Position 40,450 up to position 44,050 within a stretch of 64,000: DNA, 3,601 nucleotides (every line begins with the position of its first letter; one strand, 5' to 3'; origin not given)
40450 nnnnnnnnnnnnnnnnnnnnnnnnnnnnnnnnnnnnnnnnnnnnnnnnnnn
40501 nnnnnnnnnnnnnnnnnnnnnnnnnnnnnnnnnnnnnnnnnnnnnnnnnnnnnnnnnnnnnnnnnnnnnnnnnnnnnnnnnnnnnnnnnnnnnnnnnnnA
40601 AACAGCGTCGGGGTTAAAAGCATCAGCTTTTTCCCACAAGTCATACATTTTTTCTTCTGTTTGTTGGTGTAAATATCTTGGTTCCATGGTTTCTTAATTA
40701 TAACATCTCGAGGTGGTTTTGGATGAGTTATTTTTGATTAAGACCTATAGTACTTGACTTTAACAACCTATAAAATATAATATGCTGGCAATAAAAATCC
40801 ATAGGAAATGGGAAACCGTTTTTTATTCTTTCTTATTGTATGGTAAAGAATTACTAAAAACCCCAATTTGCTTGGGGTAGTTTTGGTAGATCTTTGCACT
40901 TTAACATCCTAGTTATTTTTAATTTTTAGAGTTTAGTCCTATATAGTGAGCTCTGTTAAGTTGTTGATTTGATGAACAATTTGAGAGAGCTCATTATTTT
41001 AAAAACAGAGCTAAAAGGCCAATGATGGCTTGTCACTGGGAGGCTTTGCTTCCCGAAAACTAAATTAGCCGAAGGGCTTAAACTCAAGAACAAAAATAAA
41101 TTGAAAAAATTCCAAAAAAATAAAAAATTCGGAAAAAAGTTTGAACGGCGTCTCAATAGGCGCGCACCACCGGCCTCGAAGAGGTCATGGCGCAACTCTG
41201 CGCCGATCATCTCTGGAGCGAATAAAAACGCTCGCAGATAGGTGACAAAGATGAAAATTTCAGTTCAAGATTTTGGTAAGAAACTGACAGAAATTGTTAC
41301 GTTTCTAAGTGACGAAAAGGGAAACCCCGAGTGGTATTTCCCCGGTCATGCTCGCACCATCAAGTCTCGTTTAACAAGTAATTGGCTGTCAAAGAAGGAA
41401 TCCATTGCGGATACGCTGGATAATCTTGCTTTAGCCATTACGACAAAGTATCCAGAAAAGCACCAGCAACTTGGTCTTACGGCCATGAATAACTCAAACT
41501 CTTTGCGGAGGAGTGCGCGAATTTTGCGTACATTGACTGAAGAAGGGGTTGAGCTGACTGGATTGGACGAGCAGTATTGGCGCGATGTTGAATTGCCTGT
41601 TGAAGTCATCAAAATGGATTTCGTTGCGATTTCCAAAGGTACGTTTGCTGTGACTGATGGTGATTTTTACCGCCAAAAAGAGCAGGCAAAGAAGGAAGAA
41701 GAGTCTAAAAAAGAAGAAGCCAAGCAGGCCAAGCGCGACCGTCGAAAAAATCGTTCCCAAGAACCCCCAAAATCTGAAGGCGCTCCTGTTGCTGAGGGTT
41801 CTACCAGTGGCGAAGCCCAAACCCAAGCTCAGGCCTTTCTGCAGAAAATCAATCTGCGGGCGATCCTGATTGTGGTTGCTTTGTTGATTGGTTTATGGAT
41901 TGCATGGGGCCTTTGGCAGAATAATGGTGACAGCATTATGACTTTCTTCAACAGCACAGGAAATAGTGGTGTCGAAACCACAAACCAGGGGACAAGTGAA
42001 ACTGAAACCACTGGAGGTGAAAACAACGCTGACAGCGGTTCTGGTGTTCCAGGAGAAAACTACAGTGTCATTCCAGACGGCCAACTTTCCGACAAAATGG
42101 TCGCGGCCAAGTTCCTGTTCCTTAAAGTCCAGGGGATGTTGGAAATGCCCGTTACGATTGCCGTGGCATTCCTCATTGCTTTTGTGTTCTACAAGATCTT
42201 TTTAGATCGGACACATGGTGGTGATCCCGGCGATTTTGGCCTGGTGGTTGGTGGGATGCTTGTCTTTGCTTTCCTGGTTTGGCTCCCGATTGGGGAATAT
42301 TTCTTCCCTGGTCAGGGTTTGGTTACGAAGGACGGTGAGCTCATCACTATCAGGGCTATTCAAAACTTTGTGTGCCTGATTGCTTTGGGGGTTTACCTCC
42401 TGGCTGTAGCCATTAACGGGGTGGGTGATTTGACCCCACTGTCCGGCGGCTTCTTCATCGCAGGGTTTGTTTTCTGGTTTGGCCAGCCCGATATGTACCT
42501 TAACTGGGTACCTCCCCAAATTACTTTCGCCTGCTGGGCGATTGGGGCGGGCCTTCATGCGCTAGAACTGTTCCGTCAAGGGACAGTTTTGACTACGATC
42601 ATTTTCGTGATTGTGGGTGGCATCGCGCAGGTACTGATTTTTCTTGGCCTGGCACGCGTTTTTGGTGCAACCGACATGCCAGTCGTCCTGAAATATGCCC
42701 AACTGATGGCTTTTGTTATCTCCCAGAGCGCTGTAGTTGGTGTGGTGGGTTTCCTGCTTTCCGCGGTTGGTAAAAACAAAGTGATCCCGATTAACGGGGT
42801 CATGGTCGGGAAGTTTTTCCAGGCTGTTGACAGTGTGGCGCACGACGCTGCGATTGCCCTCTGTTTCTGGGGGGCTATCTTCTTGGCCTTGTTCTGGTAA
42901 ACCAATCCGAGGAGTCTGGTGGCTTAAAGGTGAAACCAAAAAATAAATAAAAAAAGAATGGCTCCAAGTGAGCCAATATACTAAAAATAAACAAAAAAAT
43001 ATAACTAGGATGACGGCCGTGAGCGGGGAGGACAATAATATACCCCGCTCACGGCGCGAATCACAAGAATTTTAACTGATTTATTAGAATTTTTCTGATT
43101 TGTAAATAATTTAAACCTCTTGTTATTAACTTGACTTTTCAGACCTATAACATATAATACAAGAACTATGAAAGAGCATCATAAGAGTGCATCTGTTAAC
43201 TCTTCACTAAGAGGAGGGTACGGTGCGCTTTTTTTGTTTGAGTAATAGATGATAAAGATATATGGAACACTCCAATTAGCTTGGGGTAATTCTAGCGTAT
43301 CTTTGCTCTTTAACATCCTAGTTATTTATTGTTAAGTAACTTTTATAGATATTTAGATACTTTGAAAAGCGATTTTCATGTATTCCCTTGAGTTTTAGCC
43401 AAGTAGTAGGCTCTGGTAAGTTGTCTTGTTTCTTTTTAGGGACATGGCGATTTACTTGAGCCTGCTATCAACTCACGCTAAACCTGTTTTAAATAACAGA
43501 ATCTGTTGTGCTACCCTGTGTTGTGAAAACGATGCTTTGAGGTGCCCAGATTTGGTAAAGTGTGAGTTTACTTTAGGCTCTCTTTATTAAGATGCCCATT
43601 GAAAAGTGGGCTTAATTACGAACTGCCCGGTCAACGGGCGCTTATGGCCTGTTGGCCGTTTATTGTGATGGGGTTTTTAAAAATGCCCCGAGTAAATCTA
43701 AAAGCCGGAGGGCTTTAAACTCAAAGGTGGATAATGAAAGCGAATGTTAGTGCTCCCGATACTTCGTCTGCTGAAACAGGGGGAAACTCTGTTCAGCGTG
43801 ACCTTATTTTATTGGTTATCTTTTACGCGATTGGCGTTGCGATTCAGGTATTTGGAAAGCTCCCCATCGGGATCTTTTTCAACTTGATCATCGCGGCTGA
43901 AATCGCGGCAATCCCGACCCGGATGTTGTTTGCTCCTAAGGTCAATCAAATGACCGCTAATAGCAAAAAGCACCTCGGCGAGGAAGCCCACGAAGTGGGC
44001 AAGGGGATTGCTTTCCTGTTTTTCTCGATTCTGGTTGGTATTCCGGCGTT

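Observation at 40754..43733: Very long (~450-580 nt) conserved 5' leaders with a shared hairpin element: candidate cis-regulatory RNA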

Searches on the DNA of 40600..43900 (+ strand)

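Call 10: search_rna_families(source=window, start=40600, end=43900, threshold=evalue, max_evalue=10, show_alignments=3)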
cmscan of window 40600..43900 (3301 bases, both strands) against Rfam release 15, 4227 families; matches with E-value up to 10: 10.
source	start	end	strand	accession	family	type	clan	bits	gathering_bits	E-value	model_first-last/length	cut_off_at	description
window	43057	43102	+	RF04140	mir-3118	Gene; miRNA;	-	21.5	89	0.83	1-76/76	no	mir-3118 microRNA precursor family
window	40940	41000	+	RF03664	MIR6288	Gene; miRNA;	-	20.3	74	1.4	1-92/92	no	MIR6288 microRNA precursor family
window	43522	43589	+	RF02721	sca_ncR26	Gene; snRNA; snoRNA; scaRNA;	-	19.6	37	9.4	1-68/68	no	Small Cajal body specific RNA ncR26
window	42189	42301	+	RF01955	NEAT1_1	Gene; lncRNA;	-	19.5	50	1.6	1-122/122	no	Nuclear enriched abundant transcript 1 conserved region 1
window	41992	42064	+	RF00679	mir-210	Gene; miRNA;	-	16.2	50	4.6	1-96/96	no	mir-210 microRNA precursor family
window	43886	43899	+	RF03139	S4-Bacteroidia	Cis-reg; leader;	CL00119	15.9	34.7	6.1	1-34/34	no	S4-Bacteroidia ribosomal protein leader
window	41758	41824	-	RF00507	Corona_FSE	Cis-reg; frameshift_element;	-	15.4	46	8.4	1-78/78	no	Coronavirus frameshifting stimulation element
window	40951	41034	+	RF00521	SAM_alpha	Cis-reg; riboswitch;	-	14.5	36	6.8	1-79/79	no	Alpha-proteobacteria SAM riboswitch aptamer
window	41084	41178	+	RF01675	CrcZ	Gene; sRNA;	-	12.9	95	1.9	1-398/398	no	Pseudomonas sRNA CrcZ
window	42649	42721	-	RF02035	IMES-2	Gene;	-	12.8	54.7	5.4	1-141/141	no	IMES-2 RNA motif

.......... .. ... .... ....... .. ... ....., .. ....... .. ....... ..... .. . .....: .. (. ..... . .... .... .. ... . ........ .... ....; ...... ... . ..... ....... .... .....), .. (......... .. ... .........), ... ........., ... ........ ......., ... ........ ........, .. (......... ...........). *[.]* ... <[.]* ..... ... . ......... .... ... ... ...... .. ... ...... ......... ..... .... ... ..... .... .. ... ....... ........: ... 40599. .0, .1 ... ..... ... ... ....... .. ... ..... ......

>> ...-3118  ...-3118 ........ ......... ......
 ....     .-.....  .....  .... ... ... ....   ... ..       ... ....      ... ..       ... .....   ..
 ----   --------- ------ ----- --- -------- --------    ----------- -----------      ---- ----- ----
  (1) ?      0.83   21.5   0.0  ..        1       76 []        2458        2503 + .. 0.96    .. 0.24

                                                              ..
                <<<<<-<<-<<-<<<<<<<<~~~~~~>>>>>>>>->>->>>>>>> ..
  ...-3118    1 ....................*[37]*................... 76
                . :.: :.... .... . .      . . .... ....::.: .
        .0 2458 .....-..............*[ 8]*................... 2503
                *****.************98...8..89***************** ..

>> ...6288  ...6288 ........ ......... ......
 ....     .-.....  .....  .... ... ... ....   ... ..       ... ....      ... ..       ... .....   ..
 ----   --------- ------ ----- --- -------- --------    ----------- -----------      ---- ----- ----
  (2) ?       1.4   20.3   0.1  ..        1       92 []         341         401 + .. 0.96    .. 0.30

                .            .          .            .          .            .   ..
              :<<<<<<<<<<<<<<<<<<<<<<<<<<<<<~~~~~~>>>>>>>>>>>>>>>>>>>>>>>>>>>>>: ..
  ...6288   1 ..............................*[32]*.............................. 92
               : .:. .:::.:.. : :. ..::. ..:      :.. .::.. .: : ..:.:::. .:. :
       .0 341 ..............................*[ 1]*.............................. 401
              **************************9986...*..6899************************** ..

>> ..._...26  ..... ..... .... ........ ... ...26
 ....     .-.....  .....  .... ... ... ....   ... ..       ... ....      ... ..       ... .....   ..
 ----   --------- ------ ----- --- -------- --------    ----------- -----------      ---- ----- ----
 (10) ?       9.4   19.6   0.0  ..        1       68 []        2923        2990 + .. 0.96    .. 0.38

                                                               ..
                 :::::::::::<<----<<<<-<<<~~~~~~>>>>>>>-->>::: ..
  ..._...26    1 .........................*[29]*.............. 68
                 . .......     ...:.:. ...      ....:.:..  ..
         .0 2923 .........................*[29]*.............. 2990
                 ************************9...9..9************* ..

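Call 91: build_rna_model(alignment_id=A13, structure=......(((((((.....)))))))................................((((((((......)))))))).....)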
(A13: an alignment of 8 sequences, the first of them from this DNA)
Model R1 built from alignment A13 (8 sequences, 84 columns); structure: as given.
model positions 83; base pairs 15; branch points 1; effective number of sequences 2.31; information 0.683 bits per position. Calibrated on 0.2 Mb of random sequence (short: E-values are rough).
structure used (alignment columns):
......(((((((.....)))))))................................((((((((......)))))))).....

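Call 92: search_with_rna_model(model_id=R1, sources=[window, L006, L012, L018, L019, L025, L028, L030, L001, L013, L021, L026, L027], max_evalue=10, make_alignment=true)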
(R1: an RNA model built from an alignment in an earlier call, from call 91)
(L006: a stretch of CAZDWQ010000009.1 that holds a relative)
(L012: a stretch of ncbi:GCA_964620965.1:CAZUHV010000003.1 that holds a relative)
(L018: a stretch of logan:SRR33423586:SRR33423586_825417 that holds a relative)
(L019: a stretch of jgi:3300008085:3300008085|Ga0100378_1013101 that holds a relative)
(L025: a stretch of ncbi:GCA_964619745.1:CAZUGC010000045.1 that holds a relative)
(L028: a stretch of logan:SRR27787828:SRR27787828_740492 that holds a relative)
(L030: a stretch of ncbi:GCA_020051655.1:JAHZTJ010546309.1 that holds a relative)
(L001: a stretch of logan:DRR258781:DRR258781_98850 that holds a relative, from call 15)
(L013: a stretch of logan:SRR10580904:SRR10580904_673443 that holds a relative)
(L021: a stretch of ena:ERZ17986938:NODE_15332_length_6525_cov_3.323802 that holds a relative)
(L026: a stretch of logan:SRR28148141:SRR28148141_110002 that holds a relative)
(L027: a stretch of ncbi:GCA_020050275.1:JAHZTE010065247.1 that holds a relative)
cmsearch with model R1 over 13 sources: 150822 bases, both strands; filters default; matches with E-value up to 10: 24.
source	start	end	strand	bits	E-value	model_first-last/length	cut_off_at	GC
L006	55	137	+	102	5.6e-19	1-83/83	no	0.29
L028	79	160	+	101.5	7.3e-19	1-83/83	no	0.33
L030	1312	1393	+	101.5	7.3e-19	1-83/83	no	0.33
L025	3245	3326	+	99.9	1.5e-18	1-83/83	no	0.35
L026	2221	2302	+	99.9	1.5e-18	1-83/83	no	0.35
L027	921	1002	+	99.9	1.5e-18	1-83/83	no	0.35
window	43264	43346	+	98.6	3e-18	1-83/83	no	0.33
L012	9518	9598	+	84.8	2.4e-15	1-83/83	no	0.36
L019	614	697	+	80.3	2.1e-14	1-83/83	no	0.24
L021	631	714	+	80.3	2.1e-14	1-83/83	no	0.24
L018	595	673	+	78.5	4.9e-14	1-83/83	no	0.34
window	40855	40929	+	75.7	2e-13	1-83/83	no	0.31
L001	9605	9679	+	75.7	2e-13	1-83/83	no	0.31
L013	1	57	+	53.4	9.6e-09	25-83/83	5'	0.28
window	40791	40883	-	19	0.17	1-83/83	no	0.3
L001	9541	9633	-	19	0.17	1-83/83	no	0.3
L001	2579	2642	-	13.4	2.6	1-83/83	no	0.31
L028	67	107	-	12.1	4.8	1-83/83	no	0.41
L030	1300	1340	-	12.1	4.8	1-83/83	no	0.41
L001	3674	3710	-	12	5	1-83/83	no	0.38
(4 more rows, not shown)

Alignment A14: 24 matches aligned to the model, 131 columns, each read 5' to 3' on its own strand. Consensus structure (alignment columns), stored with it:
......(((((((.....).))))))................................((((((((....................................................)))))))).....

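Call 93: search_with_rna_model(model_id=R1, sources=[window, L006, L012, L018, L019, L025, L030], max_evalue=0.00001, make_alignment=true)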
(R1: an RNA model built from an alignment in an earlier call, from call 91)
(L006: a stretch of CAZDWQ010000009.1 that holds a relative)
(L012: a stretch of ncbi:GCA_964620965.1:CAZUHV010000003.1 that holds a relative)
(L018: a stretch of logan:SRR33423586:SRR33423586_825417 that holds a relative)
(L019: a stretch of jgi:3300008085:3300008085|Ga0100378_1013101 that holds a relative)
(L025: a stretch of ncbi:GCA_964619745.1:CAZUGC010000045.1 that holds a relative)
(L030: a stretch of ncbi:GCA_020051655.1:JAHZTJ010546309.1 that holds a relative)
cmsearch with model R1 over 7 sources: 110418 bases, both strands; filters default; matches with E-value up to 0.00001: 8.
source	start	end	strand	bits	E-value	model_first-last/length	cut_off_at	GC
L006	55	137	+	102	4.1e-19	1-83/83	no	0.29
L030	1312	1393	+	101.5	5.3e-19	1-83/83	no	0.33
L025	3245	3326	+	99.9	1.1e-18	1-83/83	no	0.35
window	43264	43346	+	98.6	2.2e-18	1-83/83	no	0.33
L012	9518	9598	+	84.8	1.8e-15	1-83/83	no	0.36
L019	614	697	+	80.3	1.5e-14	1-83/83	no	0.24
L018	595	673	+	78.5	3.6e-14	1-83/83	no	0.34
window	40855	40929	+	75.7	1.5e-13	1-83/83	no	0.31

Alignment A15: 8 matches aligned to the model, 84 columns, each read 5' to 3' on its own strand. Consensus structure (alignment columns), stored with it:
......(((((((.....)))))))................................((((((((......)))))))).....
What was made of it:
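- It is always linked to the same operon family, with one copy per locus (calls 92, 93).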

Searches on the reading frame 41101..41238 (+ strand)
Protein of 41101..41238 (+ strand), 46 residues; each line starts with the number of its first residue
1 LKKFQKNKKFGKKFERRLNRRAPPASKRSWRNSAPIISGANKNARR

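Call 85: search_protein_families(library=ncbifam, proteins=[window:41101-41238:+], max_evalue=0.1)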
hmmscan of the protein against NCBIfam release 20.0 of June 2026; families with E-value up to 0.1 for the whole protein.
window:41101-41238:+ (46 aa): 0 families
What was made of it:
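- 41101..41241 (+): Candidate 46-codon basic ORF (TTG start) in the position that g1 occupies in B. Its stop lies 9 nt before the ATG of gene A. It overlaps four GC-rich hairpins at 41147-41233. No family hit (call 85).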

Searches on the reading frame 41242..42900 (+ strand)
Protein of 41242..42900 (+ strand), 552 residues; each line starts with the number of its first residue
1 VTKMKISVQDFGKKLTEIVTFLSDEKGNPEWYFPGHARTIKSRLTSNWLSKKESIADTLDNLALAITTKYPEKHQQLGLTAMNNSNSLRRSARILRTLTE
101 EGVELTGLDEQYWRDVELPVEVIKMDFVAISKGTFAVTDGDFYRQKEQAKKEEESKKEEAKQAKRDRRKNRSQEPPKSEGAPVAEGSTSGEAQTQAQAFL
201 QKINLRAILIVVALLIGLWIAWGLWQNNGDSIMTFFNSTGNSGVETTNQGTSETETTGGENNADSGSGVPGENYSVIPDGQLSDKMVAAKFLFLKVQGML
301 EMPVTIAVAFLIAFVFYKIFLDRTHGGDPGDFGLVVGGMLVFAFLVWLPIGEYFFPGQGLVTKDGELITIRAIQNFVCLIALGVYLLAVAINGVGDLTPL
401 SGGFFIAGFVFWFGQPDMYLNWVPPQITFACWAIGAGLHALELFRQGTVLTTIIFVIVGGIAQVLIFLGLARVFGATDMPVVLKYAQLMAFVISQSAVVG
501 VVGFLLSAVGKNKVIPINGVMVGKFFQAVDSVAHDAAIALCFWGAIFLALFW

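Call 9: search_protein_families(library=pfam, proteins=[window:41242-42900:+], max_evalue=0.01)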
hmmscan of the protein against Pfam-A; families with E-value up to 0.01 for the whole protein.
window:41242-42900:+ (552 aa): 1 family
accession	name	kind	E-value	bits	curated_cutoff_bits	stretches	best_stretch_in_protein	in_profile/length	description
PF07741.18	BRF1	-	0.0021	18.8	25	1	141-208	31-94/99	Brf1-like TBP-binding domain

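Call 14: find_homologous_proteins(query=window:41251-42900:+)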
Query window:41251-42900:+ (549 aa): 1 proteins with E <= 0.001 among 8000 candidates.
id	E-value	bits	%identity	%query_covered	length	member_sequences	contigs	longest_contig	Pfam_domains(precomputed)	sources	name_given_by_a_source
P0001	0.0e+0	1232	100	100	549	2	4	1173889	-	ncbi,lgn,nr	ncbi:MAG: hypothetical protein BroJett025_11210 [Patescibacteria group bacterium]|nr:MAG: hypothetic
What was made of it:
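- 41251..42900 (+): Gene A, a 549-aa orphan membrane protein and paralogue of g3. Only itself found among 5.8 billion proteins (call 14).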

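Call 15: find_encoding_contigs(protein=window:41251-42897:+, flank=10000)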
Protein window:41251-42897:+ (549 aa): 4 contigs read that carry it; 4 places shown.
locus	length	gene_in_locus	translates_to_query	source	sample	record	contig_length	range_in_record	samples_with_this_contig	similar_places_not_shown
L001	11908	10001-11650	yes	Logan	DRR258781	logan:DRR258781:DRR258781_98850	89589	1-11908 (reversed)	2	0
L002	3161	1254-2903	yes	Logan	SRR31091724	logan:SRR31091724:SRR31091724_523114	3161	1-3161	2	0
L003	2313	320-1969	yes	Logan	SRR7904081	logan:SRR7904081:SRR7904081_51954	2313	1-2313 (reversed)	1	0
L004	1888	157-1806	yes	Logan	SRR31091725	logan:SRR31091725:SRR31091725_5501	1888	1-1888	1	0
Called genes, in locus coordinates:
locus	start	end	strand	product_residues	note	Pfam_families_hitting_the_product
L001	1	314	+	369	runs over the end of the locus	PF00712:DNA_pol3_beta, PF02767:DNA_pol3_beta_2, PF02768:DNA_pol3_beta_3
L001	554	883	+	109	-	PF00825:Ribonuclease_P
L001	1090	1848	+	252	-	PF02096:60KD_IMP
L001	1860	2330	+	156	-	PF13083:KH_KhpA-B, PF01424:R3H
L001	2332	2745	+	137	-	PF00075:RNase_H, PF13456:RVT_3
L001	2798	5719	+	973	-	PF13196:DUF4012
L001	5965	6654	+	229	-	PF01386:Ribosomal_L25p, PF14693:Ribosomal_TL5_C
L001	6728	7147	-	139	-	PF14559:TPR_19 (faint)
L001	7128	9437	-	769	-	PF00133:tRNA-synt_1, PF09334:tRNA-synt_1g, PF13603:tRNA-synt_1_2 (weak), PF09334:tRNA-synt_1g (weak), PF08264:Anticodon_1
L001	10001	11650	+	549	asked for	-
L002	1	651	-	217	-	?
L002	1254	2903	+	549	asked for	-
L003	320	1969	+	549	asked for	-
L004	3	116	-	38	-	?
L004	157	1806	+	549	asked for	-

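Call 85: search_protein_families(library=ncbifam, proteins=[window:41251-42897:+], max_evalue=0.1)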
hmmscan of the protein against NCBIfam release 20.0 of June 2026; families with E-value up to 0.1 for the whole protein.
window:41251-42897:+ (549 aa): 2 families
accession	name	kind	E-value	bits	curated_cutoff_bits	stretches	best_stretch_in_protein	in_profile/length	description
NF038277.1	accessory_MacP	equivalog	0.0057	17.1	45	1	141-218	13-94/98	cell wall synthase accessory phosphoprotein MacP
NF033483.0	PknB_PASTA_kin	equivalog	0.059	12.4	450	0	147-244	281-382/563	Stk1 family PASTA domain-containing Ser/Thr kinase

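Call 86: search_protein_families(library=padloc, proteins=[window:41251-42897:+], max_evalue=0.1)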
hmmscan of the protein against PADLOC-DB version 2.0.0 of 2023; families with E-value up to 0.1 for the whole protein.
window:41251-42897:+ (549 aa): 0 families
